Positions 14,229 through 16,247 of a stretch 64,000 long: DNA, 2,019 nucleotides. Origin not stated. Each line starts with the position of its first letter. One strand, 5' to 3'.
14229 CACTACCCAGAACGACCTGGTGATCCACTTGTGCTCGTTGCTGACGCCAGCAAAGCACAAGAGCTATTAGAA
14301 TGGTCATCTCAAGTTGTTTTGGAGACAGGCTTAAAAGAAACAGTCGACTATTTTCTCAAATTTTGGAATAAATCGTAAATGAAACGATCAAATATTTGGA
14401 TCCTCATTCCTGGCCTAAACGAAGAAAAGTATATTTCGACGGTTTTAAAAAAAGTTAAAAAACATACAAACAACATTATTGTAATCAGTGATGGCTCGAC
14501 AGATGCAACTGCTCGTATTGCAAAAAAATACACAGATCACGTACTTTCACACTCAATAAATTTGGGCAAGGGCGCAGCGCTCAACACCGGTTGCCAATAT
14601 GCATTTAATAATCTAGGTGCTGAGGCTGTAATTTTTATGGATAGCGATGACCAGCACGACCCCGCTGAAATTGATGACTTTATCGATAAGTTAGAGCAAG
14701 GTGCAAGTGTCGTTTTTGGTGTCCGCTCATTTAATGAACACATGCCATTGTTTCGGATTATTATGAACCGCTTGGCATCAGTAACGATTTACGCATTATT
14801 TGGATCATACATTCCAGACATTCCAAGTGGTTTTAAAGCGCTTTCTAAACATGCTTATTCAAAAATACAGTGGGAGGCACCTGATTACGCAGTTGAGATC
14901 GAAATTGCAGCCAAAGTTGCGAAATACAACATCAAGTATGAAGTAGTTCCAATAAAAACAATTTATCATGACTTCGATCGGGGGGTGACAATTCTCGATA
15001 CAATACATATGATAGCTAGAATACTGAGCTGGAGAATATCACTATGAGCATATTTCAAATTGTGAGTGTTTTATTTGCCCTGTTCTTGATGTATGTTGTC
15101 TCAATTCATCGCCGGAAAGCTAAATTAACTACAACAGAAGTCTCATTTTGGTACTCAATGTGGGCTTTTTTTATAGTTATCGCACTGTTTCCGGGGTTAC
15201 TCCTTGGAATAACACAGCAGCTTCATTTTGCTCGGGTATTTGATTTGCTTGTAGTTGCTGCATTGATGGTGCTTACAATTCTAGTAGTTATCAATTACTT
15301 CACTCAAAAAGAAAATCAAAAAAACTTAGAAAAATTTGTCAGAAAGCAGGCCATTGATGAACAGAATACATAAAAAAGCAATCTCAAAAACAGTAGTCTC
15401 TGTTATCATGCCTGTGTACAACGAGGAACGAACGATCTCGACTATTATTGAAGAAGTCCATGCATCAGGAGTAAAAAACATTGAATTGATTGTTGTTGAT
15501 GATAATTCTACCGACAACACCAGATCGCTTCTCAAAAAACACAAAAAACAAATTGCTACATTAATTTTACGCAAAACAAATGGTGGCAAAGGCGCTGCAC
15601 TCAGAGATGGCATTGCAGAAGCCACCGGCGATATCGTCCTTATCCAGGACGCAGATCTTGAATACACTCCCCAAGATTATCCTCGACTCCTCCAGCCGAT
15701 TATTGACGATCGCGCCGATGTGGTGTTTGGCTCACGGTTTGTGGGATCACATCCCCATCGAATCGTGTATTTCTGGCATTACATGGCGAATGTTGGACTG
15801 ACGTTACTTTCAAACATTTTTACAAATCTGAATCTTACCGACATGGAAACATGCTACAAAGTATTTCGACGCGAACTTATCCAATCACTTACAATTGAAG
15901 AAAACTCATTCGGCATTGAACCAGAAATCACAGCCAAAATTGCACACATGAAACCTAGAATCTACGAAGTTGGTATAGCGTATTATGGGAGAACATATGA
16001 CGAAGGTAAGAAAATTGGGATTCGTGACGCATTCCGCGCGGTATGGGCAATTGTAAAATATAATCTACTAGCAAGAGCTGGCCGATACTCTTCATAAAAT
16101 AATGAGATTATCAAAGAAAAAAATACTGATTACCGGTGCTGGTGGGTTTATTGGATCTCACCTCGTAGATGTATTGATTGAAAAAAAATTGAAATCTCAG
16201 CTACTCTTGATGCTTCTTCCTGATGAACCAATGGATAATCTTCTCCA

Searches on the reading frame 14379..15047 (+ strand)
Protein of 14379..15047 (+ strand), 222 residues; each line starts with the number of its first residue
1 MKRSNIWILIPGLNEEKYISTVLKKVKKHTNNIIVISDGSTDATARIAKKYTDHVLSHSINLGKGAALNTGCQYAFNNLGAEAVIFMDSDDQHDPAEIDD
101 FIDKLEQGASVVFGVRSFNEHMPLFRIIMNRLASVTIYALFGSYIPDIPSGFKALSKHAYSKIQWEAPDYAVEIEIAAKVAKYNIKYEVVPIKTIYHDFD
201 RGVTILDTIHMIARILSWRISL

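Call 7: search_protein_families(library=pfam, proteins=[window:14379-15047:+], max_evalue=0.001)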
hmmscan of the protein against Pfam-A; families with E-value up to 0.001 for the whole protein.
window:14379-15047:+ (222 aa): 2 families
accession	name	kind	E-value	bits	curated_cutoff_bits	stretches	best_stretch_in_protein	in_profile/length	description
PF00535.33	Glycos_transf_2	-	1.1e-24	87.7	23.3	1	8-161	2-165/168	Glycosyl transferase family 2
PF10111.15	Glyco_tranf_2_2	-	0.0001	22.4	27.3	1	14-99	9-100/276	Glycosyltransferase like family 2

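Call 27: search_protein_families(library=ncbifam, proteins=[window:14379-15047:+], max_evalue=0.0001)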
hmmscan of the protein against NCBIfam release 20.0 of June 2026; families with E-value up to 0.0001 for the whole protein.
window:14379-15047:+ (222 aa): 15 families
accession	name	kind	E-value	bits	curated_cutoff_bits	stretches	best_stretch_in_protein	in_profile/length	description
NF058614.1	PPMAGASynPpgS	equivalog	3.6e-27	95.3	370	1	6-211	2-215/226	polyprenyl-phospho-N-acetylgalactosaminyl synthase PpgS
TIGR04182.1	glyco_TIGR04182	equivalog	5.2e-27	95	325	1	6-209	2-204/293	S-layer glycoprotein N-glycosyltransferase AglJ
NF041391.1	DPhHxTase_Halo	equivalog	1.5e-16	60.1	375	1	13-210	4-196/213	dolichyl-phosphate hexose transferase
NF047588.1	GlcsyltransPgfSStrep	equivalog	3e-14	52.9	500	1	8-163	5-167/308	glycosyltransferase PgfS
TIGR04283.1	glyco_like_mftF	equivalog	2.5e-10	40.3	182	1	8-128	3-121/221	TIGR04283 family arsenosugar biosynthesis glycosyltransferase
NF007986.1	PRK10714.1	equivalog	3.2e-09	36.2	529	1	6-159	8-168/316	undecaprenyl-phosphate 4-deoxy-4-formamido-L-arabinose transferase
TIGR03937.1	PgaC_IcaA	equivalog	9.2e-09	34.7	422.3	1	5-108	46-153/407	poly-beta-1,6-N-acetyl-D-glucosamine synthase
NF007482.0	PRK10073.1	equivalog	3.1e-08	33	423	1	5-96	7-101/334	glycosyltransferase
NF041865.1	EpsU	equivalog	1.3e-07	31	700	1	5-112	40-154/394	exopolysaccharide biosynthesis GT2 family glycosyltransferase EpsU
NF010496.0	PRK13915.1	equivalog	4e-07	29.4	262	1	4-92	31-128/307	glucosyl-3-phosphoglycerate synthase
NF047683.1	TeichurnBiosyTuaG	equivalog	6e-07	29.4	400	1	4-105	6-111/252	teichuronic acid biosynthesis protein TuaG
TIGR03965.1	mycofact_glyco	equivalog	6.9e-07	28.5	280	1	6-104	76-178/467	mycofactocin biosynthesis glycosyltransferase MftF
NF041875.1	EPS_EpsD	equivalog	2.5e-06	27.1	370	1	9-125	4-128/325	exopolysaccharide biosynthesis glycosyltransferase EpsD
TIGR01556.1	rhamnosyltran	subfamily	3.4e-06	26.4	200.55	1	19-120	10-115/281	rhamnosyltransferase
NF050050.1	ProtGlycPglI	equivalog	6.9e-05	22.4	500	1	6-115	4-118/306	GalNAc(5)-diNAcBac-PP-undecaprenol beta-1,3-glucosyltransferase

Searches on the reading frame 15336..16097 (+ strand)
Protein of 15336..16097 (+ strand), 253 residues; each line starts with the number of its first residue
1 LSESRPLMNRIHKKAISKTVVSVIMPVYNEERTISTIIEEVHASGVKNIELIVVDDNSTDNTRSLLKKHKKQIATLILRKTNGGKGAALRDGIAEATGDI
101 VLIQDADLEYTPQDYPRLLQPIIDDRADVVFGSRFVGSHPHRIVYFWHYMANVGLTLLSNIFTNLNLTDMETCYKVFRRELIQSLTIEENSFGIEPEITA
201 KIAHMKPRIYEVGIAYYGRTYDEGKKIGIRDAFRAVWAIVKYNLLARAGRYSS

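Call 7: search_protein_families(library=pfam, proteins=[window:15336-16097:+], max_evalue=0.001)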
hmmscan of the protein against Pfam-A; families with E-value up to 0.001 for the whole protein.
window:15336-16097:+ (253 aa): 3 families
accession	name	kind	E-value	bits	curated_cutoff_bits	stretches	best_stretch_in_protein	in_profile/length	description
PF00535.33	Glycos_transf_2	-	5e-36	124.6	23.3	1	22-184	1-166/168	Glycosyl transferase family 2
PF13641.12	Glyco_tranf_2_3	-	1.4e-07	32.2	27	1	21-150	3-138/230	Glycosyltransferase like family 2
PF10111.15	Glyco_tranf_2_2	-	2.5e-06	27.6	27.3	1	22-119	1-103/276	Glycosyltransferase like family 2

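Call 27: search_protein_families(library=ncbifam, proteins=[window:15336-16097:+], max_evalue=0.0001)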
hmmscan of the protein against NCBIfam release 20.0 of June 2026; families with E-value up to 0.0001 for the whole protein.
window:15336-16097:+ (253 aa): 22 families
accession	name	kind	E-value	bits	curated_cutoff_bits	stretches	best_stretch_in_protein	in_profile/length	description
TIGR04182.1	glyco_TIGR04182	equivalog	3.3e-35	121.9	325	1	21-242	2-217/293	S-layer glycoprotein N-glycosyltransferase AglJ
NF007482.0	PRK10073.1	equivalog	1.3e-19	70.4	423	1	17-130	4-118/334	glycosyltransferase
NF007986.1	PRK10714.1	equivalog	1.7e-17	63.4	529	1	20-194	7-182/316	undecaprenyl-phosphate 4-deoxy-4-formamido-L-arabinose transferase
NF058614.1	PPMAGASynPpgS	equivalog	5.3e-17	62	370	1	22-215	3-195/226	polyprenyl-phospho-N-acetylgalactosaminyl synthase PpgS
TIGR04283.1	glyco_like_mftF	equivalog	2.2e-16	60.1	182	1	21-153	1-127/221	TIGR04283 family arsenosugar biosynthesis glycosyltransferase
NF041391.1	DPhHxTase_Halo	equivalog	2.2e-16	59.5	375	1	25-220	1-187/213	dolichyl-phosphate hexose transferase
TIGR03937.1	PgaC_IcaA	equivalog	2.4e-16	59.7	422.3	1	12-107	38-135/407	poly-beta-1,6-N-acetyl-D-glucosamine synthase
NF010496.0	PRK13915.1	equivalog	3e-16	59.4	262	1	14-125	28-145/307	glucosyl-3-phosphoglycerate synthase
NF041875.1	EPS_EpsD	equivalog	3.1e-15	56.4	370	1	21-133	1-115/325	exopolysaccharide biosynthesis glycosyltransferase EpsD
NF047683.1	TeichurnBiosyTuaG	equivalog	8.7e-15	55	400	1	18-120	5-109/252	teichuronic acid biosynthesis protein TuaG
NF047588.1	GlcsyltransPgfSStrep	equivalog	2.1e-14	53.5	500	1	21-186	3-168/308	glycosyltransferase PgfS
NF053739.1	GlytfEpsEBac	equivalog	5.3e-12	45.3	450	1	21-107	3-92/265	glycosyltransferase EpsE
TIGR03965.1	mycofact_glyco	equivalog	2.9e-10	39.6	280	1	17-128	72-185/467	mycofactocin biosynthesis glycosyltransferase MftF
TIGR03111.1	glyc2_xrt_Gpos1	hypoth_equivalog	1.1e-09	37.6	363.95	1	18-107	48-141/439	TIGR03111 family XrtG-associated glycosyltransferase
NF050050.1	ProtGlycPglI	equivalog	1.9e-08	34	500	1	20-122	3-108/306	GalNAc(5)-diNAcBac-PP-undecaprenol beta-1,3-glucosyltransferase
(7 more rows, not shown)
